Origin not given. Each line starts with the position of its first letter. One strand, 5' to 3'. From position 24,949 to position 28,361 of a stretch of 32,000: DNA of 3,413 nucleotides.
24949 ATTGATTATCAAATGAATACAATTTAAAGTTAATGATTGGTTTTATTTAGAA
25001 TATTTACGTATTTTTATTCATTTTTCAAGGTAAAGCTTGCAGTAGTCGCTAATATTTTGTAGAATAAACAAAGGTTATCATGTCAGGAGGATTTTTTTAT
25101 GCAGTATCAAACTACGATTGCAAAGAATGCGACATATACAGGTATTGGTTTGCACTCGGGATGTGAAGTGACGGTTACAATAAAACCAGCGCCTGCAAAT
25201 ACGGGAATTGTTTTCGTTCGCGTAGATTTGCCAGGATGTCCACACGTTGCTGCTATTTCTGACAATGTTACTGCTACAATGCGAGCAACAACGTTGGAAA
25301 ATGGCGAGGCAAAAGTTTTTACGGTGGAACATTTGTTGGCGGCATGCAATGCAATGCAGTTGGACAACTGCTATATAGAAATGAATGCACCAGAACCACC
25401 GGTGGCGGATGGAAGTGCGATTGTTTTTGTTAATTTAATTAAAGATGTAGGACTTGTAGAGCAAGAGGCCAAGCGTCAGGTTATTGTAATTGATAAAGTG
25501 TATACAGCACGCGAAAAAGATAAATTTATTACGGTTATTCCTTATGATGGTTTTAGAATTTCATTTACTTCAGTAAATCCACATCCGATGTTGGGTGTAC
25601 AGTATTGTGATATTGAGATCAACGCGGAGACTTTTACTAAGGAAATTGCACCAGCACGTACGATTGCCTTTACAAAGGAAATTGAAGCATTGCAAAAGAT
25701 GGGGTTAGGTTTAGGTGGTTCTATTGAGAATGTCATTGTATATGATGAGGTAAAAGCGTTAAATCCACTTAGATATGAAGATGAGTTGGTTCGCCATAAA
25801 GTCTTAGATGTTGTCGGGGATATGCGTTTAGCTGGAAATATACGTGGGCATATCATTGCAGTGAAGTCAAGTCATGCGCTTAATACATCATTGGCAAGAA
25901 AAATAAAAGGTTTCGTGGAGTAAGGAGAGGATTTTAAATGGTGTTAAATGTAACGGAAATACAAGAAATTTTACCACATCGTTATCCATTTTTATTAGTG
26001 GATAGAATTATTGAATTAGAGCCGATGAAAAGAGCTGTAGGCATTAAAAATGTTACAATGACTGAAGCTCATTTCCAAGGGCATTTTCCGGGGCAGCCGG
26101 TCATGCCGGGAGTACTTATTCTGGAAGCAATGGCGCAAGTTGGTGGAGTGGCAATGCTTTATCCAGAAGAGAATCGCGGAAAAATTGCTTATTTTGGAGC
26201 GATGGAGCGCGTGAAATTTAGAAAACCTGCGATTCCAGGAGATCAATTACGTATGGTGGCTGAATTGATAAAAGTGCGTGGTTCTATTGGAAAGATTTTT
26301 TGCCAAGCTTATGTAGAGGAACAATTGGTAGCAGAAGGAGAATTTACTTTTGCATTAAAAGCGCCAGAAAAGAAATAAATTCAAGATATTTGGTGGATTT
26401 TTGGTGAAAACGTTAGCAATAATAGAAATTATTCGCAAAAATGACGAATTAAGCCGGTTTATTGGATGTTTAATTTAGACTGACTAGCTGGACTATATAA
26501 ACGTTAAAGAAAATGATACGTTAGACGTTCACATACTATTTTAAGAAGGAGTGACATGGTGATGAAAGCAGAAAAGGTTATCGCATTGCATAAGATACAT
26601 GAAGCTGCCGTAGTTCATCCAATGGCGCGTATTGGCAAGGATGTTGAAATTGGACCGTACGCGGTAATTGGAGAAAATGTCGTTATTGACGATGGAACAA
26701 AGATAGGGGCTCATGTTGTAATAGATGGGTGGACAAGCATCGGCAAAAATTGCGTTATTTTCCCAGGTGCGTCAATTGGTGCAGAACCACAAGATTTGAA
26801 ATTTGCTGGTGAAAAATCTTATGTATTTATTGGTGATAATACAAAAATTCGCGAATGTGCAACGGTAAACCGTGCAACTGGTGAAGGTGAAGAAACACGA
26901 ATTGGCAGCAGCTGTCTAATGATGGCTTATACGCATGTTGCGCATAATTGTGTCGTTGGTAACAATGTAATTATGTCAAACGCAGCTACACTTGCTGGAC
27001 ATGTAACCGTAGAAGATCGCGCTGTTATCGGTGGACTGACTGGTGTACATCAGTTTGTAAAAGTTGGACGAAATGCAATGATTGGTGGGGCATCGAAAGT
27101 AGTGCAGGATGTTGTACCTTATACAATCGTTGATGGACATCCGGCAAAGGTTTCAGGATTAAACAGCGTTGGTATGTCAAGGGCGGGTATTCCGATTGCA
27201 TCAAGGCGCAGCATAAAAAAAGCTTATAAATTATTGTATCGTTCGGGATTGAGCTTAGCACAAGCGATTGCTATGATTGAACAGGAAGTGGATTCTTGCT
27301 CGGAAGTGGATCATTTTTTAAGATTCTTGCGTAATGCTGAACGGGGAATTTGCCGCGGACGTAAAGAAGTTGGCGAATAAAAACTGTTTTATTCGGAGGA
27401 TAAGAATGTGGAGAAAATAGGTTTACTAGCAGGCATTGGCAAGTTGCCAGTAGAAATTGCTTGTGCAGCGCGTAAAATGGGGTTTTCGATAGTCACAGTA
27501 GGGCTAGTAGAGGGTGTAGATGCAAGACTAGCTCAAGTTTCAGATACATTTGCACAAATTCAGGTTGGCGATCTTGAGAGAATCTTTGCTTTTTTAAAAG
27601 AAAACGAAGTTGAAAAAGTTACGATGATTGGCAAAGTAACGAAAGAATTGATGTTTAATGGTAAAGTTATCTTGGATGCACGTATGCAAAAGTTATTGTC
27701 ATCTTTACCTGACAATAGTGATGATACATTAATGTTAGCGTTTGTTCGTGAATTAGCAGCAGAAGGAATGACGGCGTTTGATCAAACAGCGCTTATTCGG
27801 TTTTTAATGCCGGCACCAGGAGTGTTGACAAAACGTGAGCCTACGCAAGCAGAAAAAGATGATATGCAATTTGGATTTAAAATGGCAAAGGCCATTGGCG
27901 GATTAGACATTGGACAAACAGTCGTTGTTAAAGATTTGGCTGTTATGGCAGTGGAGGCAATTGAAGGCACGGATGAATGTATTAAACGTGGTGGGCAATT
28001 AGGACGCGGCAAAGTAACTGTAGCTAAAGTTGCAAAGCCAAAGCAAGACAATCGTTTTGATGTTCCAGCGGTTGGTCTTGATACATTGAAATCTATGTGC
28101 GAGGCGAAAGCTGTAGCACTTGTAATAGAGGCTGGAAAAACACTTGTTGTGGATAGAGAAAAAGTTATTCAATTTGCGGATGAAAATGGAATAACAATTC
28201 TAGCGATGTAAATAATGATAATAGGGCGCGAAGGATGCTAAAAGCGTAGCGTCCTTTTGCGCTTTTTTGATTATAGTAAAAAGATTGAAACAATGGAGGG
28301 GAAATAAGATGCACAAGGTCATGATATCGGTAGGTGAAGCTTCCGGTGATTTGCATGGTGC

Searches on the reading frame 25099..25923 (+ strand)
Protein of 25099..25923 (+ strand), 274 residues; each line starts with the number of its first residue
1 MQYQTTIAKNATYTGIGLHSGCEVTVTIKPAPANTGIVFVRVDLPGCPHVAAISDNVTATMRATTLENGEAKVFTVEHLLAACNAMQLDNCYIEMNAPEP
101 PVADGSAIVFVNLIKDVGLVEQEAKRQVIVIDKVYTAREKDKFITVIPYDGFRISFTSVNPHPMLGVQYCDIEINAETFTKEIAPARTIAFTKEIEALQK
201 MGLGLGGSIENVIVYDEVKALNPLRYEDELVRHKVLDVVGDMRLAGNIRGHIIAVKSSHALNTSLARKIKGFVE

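Call 3: search_protein_families(library=pfam, proteins=[window:25099-25923:+], max_evalue=1)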
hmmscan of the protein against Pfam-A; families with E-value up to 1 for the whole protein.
window:25099-25923:+ (274 aa): 1 family
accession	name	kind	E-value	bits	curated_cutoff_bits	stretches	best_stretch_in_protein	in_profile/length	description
PF03331.19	LpxC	-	1e-96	324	27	1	4-269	1-266/268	UDP-3-O-acyl N-acetylglycosamine deacetylase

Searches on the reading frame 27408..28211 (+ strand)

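Call 78: search_protein_families(library=pfam, proteins=[window:27408-28211:+], max_evalue=0.001)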
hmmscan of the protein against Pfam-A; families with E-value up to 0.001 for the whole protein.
window:27408-28211:+ (267 aa): 3 families
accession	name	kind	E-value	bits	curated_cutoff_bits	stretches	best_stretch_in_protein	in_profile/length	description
PF06230.17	LpxI_C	-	1.5e-50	170.8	25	1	137-264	2-130/131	LpxI C-terminal domain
PF17930.7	LpxI_N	-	8.1e-34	116.8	25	1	3-130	1-126/129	LpxI N-terminal domain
PF07905.16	PucR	-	4.9e-05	24.1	33.5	0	225-267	61-101/118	Purine catabolism regulatory protein-like family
